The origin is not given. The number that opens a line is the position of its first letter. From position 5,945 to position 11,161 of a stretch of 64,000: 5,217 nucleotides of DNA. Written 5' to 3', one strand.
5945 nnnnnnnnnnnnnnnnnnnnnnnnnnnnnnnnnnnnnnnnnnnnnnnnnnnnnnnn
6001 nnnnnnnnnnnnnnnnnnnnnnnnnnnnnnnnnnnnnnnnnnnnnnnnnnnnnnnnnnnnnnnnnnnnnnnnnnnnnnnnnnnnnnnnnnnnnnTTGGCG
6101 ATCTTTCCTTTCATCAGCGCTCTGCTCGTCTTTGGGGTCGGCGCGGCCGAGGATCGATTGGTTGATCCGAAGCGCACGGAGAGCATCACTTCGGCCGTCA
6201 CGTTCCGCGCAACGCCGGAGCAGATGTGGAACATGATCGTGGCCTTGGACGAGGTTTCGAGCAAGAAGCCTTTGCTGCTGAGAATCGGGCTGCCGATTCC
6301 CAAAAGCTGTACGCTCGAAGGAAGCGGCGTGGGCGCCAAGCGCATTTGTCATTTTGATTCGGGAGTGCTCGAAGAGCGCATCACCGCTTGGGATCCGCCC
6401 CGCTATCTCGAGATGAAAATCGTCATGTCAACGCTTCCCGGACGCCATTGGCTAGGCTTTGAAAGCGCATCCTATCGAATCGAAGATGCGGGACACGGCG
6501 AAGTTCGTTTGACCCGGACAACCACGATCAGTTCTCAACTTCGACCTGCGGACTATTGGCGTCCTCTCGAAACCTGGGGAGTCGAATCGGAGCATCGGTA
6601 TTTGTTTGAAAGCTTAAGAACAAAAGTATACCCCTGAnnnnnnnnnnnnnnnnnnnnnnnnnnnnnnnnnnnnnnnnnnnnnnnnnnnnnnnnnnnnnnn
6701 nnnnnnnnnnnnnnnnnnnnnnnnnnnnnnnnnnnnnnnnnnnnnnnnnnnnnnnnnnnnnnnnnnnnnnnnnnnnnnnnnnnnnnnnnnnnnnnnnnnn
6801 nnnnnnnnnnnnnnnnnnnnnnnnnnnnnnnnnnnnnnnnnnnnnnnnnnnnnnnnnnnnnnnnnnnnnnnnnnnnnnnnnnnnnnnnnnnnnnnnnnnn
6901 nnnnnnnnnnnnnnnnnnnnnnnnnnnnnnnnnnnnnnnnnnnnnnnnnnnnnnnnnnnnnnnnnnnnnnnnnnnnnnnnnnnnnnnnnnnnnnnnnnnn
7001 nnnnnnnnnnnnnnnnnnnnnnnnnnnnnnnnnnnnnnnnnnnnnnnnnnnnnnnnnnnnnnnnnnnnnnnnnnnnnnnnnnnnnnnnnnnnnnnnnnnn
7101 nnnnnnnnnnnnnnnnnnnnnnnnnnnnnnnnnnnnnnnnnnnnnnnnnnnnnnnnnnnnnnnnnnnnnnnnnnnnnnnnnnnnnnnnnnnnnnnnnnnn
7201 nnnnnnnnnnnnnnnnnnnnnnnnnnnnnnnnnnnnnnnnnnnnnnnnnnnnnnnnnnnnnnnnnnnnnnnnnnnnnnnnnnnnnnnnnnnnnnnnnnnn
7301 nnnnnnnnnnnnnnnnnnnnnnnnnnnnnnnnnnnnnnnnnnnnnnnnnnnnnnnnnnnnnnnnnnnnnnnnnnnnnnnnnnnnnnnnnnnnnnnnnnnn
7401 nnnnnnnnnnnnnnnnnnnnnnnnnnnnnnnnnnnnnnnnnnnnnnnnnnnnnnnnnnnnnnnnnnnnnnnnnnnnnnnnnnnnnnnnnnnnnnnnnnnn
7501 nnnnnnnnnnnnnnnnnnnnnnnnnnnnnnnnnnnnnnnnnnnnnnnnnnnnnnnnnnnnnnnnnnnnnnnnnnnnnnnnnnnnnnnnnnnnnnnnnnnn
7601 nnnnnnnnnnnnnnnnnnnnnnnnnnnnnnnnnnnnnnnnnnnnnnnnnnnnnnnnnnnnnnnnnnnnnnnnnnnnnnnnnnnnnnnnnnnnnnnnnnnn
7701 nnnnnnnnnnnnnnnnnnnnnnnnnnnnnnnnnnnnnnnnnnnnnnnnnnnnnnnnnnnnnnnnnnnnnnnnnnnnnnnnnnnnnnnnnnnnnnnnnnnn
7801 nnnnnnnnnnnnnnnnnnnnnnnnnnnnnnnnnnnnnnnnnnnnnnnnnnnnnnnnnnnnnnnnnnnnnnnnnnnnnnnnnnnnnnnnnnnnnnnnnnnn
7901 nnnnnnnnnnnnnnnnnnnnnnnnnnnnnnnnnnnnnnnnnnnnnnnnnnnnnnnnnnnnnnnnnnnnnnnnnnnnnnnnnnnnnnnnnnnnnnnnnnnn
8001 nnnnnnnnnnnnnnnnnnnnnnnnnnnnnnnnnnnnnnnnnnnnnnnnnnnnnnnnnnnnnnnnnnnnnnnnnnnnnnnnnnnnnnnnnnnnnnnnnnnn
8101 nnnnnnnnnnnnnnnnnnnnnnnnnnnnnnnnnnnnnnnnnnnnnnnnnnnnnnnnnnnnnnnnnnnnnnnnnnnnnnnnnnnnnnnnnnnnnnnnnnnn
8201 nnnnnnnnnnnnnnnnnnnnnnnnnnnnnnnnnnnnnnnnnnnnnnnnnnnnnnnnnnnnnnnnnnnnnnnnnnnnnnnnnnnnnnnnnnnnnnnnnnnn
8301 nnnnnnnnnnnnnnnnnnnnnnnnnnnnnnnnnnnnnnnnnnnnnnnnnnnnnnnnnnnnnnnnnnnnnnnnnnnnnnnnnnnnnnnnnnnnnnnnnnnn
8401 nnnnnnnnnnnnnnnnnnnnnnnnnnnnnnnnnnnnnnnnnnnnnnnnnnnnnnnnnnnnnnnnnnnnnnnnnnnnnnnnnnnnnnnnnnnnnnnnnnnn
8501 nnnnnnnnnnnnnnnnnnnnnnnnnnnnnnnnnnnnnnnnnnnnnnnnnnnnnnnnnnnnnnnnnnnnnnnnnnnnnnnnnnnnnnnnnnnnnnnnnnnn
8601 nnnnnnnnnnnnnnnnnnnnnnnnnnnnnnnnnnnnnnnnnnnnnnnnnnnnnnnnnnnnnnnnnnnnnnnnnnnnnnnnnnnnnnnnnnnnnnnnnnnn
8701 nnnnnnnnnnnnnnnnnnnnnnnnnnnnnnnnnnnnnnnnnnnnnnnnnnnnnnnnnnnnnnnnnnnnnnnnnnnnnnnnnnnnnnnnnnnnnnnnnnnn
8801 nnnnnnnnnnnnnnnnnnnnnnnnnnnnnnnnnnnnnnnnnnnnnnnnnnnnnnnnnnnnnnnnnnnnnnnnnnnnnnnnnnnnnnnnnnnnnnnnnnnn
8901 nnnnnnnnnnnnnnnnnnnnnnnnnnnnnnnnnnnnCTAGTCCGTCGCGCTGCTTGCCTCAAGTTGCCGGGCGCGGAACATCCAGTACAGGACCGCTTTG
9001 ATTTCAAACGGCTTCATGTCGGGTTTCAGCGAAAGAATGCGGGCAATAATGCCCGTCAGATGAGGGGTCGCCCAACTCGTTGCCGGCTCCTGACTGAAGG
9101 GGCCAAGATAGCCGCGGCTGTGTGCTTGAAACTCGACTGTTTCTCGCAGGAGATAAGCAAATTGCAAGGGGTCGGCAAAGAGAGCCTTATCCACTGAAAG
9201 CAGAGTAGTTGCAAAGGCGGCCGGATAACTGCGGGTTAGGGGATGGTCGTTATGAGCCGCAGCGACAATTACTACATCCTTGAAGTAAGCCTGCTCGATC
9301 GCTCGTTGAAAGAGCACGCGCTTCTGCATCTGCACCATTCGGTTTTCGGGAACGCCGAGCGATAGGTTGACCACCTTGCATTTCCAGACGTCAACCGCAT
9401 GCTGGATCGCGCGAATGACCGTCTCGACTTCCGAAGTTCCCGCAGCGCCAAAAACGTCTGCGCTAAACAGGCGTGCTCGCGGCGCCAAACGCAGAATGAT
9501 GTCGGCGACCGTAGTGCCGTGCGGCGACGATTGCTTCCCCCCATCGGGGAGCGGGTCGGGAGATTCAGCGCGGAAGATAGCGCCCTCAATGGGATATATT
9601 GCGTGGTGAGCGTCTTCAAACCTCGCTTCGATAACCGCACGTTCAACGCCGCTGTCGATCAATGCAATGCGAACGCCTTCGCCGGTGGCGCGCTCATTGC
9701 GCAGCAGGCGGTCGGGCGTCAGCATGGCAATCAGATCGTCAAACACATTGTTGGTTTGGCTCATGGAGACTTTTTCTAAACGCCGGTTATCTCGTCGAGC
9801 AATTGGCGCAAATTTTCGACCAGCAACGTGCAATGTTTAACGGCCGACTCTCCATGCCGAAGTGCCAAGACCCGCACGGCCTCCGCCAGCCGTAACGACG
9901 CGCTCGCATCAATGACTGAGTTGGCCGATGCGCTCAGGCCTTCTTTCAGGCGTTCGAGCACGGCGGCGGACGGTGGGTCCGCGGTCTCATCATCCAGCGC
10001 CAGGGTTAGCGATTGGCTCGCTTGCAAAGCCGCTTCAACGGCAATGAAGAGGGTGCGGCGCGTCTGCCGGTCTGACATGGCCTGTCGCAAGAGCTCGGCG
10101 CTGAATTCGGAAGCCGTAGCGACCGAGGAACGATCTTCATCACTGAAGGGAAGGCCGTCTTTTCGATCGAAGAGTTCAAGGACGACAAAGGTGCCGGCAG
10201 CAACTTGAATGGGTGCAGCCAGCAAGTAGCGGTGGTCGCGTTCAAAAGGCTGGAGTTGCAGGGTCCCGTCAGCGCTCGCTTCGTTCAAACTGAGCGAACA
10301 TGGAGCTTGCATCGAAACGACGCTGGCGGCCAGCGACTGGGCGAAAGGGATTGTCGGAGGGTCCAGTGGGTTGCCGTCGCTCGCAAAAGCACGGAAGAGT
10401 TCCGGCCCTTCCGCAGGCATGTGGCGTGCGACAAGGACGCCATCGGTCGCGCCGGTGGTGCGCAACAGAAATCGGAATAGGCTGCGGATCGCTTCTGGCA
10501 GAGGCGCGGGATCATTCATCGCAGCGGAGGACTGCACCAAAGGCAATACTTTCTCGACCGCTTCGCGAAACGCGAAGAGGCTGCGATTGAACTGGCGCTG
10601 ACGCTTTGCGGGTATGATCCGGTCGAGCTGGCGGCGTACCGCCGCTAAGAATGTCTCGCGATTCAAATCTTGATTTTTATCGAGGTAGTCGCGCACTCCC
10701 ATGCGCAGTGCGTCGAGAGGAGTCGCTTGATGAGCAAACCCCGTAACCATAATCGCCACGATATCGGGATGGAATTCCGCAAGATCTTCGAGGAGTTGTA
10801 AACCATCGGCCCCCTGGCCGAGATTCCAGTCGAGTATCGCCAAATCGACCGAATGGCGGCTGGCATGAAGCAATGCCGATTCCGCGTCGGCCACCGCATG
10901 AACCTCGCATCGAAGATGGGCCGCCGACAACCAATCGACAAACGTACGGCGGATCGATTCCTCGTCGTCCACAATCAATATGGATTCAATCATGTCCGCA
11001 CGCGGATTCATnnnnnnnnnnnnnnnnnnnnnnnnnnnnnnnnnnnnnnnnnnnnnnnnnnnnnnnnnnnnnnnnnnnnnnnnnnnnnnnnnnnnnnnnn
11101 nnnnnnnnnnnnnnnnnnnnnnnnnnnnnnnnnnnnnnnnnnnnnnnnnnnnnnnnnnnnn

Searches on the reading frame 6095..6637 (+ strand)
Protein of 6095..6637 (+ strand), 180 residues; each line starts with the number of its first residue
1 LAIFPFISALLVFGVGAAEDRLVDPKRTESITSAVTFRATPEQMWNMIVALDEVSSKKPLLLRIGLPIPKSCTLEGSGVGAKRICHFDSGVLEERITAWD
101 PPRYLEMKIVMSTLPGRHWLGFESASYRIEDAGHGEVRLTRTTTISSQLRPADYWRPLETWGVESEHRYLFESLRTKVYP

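Call 28: search_protein_families(library=pfam, proteins=[window:6095-6637:+], max_evalue=0.001)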
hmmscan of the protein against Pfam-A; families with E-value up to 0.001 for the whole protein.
window:6095-6637:+ (180 aa): 1 family
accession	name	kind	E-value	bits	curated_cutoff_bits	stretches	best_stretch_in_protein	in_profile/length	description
PF10604.15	Polyketide_cyc2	-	7.5e-08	33.2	27.4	1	30-168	3-123/142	Polyketide cyclase / dehydrase and lipid transport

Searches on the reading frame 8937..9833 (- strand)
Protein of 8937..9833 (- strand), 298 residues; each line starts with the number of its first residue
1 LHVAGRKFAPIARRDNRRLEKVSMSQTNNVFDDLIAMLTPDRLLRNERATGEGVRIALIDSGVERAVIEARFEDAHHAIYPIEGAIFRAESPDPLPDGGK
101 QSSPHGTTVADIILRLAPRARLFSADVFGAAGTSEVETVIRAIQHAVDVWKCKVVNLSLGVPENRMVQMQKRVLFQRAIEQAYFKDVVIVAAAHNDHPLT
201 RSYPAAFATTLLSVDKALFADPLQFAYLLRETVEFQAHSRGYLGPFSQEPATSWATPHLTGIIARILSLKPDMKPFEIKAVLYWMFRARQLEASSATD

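Call 28: search_protein_families(library=pfam, proteins=[window:8937-9833:-], max_evalue=0.001)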
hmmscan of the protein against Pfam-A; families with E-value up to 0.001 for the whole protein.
window:8937-9833:- (298 aa): 1 family
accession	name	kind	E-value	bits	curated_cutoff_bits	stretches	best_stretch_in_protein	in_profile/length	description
PF00082.27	Peptidase_S8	-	2.2e-17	63.7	21.8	2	51-210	1-173/288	Subtilase family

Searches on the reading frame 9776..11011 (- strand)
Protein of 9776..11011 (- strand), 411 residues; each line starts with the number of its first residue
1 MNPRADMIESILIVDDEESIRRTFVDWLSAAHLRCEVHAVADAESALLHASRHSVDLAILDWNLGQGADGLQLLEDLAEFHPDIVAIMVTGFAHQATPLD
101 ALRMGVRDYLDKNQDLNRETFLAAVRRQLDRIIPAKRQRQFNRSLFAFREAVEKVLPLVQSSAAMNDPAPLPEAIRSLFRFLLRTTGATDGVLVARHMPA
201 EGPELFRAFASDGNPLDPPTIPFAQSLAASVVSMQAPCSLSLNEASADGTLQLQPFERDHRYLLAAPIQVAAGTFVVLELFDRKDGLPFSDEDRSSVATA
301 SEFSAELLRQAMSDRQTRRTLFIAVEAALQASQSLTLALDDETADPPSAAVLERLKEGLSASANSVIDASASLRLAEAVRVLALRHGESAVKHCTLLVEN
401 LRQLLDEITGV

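Call 28: search_protein_families(library=pfam, proteins=[window:9776-11011:-], max_evalue=0.001)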
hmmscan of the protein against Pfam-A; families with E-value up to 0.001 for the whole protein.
window:9776-11011:- (411 aa): 1 family
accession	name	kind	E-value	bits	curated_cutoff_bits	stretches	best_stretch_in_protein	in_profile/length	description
PF00072.30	Response_reg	-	5.9e-19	68.7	30.2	1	11-117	1-104/111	Response regulator receiver domain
